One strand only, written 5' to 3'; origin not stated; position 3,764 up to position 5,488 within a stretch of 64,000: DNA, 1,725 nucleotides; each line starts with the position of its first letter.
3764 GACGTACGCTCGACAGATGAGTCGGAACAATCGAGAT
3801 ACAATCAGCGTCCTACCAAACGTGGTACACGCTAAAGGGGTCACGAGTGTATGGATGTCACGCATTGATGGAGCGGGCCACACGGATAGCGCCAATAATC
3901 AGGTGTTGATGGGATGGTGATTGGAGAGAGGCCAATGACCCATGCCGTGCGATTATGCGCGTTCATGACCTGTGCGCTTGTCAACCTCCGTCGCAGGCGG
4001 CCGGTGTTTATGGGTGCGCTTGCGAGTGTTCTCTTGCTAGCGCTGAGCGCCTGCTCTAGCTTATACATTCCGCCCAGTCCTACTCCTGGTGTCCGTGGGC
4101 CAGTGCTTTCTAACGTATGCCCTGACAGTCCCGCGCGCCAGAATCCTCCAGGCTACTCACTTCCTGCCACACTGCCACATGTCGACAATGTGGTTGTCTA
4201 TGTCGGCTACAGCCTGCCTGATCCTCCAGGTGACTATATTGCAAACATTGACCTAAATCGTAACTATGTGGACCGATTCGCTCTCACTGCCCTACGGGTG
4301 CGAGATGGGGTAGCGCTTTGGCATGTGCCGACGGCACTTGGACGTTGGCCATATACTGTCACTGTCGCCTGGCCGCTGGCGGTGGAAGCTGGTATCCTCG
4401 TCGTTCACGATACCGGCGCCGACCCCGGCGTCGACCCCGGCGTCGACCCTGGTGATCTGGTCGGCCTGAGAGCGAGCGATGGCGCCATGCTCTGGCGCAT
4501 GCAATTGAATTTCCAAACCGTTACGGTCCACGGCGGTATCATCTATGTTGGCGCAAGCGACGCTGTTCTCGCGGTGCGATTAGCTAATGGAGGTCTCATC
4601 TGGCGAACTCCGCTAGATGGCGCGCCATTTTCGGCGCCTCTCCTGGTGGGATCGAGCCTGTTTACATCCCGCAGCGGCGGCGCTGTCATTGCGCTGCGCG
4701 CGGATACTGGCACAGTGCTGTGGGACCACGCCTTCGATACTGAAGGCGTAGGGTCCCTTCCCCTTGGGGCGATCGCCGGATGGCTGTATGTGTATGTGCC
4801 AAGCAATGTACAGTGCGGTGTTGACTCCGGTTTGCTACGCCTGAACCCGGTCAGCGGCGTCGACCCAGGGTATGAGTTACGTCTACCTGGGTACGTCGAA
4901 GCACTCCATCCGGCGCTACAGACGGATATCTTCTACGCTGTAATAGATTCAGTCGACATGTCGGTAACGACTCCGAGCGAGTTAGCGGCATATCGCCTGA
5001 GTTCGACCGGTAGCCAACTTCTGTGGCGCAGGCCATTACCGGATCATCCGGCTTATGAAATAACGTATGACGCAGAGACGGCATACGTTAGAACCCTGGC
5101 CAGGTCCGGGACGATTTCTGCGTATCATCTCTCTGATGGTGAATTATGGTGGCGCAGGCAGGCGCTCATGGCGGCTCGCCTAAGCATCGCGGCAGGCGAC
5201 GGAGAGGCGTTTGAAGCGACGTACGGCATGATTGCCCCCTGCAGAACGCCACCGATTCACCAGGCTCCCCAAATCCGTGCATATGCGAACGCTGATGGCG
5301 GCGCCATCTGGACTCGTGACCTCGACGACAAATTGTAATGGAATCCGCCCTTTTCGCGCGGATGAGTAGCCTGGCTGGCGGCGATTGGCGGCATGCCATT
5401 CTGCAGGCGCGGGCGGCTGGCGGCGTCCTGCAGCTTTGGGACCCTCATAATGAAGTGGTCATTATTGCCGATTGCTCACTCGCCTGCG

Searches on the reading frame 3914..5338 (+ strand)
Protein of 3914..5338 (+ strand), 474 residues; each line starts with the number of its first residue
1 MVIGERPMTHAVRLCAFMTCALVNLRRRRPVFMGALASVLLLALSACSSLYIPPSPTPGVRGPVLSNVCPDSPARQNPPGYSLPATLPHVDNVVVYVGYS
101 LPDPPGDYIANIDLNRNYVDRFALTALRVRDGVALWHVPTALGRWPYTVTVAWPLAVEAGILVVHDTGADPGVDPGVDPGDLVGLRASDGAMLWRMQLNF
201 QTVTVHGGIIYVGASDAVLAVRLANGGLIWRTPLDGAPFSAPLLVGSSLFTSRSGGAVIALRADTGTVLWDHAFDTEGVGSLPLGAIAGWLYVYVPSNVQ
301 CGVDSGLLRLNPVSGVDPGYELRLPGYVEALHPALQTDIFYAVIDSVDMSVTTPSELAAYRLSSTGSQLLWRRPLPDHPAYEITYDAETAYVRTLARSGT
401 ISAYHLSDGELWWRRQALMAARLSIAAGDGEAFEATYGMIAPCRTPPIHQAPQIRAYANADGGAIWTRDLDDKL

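Call 52: find_homologous_proteins(query=window:3914-5338:+)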
Query window:3914-5338:+ (474 aa): 16 proteins with E <= 0.001 among 8000 candidates.
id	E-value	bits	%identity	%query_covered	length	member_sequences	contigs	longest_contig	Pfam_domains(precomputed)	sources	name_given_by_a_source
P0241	2.3e-222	757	100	71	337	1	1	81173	PF13360.14,PF13570.14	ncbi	ncbi:MAG TPA: PQQ-binding-like beta-propeller repeat protein [Ktedonobacterales bacterium]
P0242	5.2e-132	459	51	100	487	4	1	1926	PF13360.14,PF13570.14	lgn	-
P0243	1.8e-122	428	51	91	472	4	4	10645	PF13360.14,PF13570.14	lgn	-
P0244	1.6e-54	204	38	93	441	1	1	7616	PF01011.29,PF13360.14,PF13570.14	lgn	-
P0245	3.8e-49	186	35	98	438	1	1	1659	PF01011.29,PF13360.14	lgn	-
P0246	1.6e-47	180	35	94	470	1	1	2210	PF13360.14,PF13570.14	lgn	-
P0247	9.0e-15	72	25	46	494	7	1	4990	PF01011.29,PF13360.14,PF13570.14,PF25293.2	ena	-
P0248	6.9e-14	70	30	36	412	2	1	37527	PF01011.29,PF13360.14,PF13570.14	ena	-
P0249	1.1e-8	52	24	49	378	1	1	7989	PF01011.29,PF13360.14,PF13570.14,PF25293.2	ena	-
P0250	2.2e-7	48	31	30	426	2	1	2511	PF01011.29,PF13360.14,PF13570.14,PF25293.2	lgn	-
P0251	1.6e-6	45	25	44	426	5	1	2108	PF01011.29,PF13360.14,PF13570.14,PF25293.2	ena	-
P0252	3.1e-6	44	28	23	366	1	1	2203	PF01011.29,PF13360.14,PF13570.14,PF25293.2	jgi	jgi:outer membrane protein assembly factor BamB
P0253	3.8e-6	44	30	31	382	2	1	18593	PF01011.29,PF13360.14,PF13570.14,PF25293.2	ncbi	-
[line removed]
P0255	6.1e-4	37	31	31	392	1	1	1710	PF13360.14,PF13570.14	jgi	jgi:outer membrane protein assembly factor BamB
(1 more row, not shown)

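Call 53: find_encoding_contigs(protein=P0241, flank=10000, max_places=4)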
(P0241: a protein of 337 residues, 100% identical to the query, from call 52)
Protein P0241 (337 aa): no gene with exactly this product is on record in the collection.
